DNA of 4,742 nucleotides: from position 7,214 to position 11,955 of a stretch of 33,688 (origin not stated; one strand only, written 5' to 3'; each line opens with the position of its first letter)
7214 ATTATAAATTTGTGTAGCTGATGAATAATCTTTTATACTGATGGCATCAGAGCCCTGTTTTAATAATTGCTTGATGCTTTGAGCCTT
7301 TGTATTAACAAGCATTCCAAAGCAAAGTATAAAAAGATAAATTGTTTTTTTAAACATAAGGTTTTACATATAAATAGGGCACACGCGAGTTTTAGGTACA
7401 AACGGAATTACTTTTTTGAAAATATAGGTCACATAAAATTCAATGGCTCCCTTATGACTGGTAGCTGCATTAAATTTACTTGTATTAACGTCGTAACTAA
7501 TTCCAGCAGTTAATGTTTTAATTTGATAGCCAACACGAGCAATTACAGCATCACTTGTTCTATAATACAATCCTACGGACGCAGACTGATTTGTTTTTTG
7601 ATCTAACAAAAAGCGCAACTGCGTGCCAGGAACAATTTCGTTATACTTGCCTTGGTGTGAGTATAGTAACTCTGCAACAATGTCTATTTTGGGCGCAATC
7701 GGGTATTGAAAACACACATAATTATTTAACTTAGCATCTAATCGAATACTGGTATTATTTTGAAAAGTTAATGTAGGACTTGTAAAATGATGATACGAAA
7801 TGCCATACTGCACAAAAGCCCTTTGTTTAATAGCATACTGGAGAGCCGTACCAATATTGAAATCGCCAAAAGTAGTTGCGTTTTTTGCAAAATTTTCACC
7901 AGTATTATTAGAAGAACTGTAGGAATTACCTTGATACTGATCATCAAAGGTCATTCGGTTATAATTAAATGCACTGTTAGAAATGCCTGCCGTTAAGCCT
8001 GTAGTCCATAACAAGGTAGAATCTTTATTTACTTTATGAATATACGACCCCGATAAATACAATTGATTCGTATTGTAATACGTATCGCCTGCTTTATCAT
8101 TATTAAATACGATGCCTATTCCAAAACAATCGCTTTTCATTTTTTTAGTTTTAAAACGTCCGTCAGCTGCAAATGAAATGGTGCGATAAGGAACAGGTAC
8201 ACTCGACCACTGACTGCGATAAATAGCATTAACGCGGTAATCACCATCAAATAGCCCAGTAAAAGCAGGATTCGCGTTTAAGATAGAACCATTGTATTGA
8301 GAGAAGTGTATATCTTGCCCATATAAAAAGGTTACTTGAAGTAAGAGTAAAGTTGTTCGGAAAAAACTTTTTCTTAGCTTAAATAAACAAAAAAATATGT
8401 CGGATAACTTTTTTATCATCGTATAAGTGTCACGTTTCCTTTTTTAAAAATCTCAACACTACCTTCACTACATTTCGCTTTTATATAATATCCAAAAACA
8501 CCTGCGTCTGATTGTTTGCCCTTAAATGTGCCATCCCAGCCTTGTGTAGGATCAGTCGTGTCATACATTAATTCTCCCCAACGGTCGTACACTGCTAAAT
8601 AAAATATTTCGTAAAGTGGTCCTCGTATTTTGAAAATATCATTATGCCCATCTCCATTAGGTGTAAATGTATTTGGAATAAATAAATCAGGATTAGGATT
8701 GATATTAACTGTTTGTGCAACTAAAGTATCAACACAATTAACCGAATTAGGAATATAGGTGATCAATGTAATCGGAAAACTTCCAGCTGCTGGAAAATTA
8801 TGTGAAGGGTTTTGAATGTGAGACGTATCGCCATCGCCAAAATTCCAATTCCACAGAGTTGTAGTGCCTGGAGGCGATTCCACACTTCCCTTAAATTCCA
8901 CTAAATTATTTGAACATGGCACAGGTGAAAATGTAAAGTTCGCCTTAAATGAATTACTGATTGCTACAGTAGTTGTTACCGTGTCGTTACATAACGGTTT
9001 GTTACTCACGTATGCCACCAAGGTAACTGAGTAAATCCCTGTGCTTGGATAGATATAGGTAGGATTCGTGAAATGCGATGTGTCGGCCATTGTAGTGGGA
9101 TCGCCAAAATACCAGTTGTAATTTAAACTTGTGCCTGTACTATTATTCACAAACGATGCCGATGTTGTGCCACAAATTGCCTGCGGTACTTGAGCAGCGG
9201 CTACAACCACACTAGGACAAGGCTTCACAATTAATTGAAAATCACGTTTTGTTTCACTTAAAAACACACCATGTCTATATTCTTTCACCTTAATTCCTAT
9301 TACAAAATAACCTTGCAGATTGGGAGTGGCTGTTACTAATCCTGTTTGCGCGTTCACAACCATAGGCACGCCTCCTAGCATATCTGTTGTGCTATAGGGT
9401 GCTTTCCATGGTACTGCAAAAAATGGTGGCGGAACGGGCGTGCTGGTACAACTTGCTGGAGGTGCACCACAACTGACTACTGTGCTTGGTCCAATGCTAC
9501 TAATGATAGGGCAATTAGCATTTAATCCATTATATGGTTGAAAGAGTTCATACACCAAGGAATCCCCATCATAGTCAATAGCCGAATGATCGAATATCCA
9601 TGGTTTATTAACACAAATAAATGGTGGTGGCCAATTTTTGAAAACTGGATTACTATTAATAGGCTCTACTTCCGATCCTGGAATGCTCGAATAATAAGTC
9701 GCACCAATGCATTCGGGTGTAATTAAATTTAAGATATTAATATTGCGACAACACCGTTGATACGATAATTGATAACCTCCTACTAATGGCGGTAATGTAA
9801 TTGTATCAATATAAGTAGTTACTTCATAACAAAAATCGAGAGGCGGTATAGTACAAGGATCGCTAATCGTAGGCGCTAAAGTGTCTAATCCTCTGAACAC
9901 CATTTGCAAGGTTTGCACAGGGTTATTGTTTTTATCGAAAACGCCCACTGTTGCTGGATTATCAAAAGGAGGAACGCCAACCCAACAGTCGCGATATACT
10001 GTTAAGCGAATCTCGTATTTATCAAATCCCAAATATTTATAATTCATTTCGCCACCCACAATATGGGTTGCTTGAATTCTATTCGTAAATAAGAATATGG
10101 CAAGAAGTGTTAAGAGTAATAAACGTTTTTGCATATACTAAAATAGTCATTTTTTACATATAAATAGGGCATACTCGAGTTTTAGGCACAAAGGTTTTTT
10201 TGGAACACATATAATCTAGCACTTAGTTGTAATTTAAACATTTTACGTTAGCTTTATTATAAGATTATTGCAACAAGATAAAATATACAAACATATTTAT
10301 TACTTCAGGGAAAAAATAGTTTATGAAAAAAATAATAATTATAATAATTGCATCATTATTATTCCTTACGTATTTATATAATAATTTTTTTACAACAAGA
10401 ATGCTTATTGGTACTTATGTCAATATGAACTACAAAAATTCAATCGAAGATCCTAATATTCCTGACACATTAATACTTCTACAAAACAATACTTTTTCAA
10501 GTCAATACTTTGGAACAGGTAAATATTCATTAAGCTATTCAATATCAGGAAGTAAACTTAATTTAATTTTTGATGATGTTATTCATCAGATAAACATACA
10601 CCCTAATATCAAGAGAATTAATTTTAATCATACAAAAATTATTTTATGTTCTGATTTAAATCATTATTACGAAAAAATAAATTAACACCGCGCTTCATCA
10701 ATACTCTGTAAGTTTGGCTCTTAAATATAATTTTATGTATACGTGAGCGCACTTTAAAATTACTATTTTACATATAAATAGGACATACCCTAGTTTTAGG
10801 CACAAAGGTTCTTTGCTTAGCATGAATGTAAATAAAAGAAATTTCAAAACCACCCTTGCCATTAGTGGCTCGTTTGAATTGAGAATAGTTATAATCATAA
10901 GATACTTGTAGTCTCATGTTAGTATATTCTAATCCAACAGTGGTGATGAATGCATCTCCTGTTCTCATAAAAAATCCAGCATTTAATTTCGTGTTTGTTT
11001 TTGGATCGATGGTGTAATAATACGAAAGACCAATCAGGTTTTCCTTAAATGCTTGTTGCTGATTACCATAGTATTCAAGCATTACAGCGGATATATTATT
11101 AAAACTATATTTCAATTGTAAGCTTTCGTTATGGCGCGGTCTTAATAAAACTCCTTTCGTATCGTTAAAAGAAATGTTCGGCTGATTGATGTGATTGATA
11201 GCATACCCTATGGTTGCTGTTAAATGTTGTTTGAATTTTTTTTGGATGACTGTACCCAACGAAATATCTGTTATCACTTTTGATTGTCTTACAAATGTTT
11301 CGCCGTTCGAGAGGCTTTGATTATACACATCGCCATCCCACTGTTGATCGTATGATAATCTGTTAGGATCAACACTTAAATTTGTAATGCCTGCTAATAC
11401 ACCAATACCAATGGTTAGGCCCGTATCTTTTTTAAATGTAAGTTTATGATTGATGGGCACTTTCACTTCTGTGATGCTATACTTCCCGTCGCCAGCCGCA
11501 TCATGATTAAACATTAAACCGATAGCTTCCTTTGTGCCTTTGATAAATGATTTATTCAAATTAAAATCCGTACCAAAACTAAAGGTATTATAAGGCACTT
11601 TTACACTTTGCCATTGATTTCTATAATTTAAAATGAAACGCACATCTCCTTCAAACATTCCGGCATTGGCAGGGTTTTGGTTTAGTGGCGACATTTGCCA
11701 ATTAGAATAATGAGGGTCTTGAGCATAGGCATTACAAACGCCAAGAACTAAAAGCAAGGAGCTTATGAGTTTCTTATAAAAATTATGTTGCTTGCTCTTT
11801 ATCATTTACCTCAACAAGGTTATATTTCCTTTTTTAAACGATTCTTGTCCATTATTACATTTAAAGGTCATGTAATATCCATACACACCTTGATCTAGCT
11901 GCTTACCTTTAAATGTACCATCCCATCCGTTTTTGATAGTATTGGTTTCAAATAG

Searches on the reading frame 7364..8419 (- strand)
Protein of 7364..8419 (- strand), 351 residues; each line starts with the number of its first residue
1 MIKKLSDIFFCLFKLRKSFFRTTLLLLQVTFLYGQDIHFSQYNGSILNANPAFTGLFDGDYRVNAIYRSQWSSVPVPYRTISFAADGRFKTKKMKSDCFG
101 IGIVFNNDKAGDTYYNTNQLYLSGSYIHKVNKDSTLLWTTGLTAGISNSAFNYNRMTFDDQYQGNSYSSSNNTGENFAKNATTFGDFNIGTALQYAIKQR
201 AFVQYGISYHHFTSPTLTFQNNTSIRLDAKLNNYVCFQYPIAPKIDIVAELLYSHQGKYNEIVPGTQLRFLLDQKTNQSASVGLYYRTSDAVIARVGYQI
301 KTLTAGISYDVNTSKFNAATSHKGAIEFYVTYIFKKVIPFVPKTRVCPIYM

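Call 88: search_protein_families(library=pfam, proteins=[window:7364-8419:-], max_evalue=0.00001)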
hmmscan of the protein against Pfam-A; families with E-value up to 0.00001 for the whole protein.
window:7364-8419:- (351 aa): 1 family
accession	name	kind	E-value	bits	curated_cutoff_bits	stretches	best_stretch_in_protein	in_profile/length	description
PF11751.14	PorP_SprF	-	6e-35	121.5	22.3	1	34-332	4-273/273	Type IX secretion system membrane protein PorP/SprF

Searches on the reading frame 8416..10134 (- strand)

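Call 88: search_protein_families(library=pfam, proteins=[window:8416-10134:-], max_evalue=0.00001)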
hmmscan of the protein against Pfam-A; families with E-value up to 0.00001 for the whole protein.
window:8416-10134:- (572 aa): 3 families
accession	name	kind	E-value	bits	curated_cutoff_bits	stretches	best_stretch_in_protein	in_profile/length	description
PF18911.6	PKD_4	-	2.2e-22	79.4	27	2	406-459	14-68/85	PKD domain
PF13585.12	CHU_C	-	1.1e-16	61.1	27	1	485-556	2-73/86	CHU_C Type IX secretion signal domain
PF00801.26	PKD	-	1.3e-15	57.6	23.5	2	400-457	2-63/80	PKD domain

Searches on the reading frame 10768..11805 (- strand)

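Call 88: search_protein_families(library=pfam, proteins=[window:10768-11805:-], max_evalue=0.00001)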
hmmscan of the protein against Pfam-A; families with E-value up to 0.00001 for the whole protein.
window:10768-11805:- (345 aa): 1 family
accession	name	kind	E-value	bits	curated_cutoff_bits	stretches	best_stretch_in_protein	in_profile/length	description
PF11751.14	PorP_SprF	-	9.4e-29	101.2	22.3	1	27-326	3-273/273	Type IX secretion system membrane protein PorP/SprF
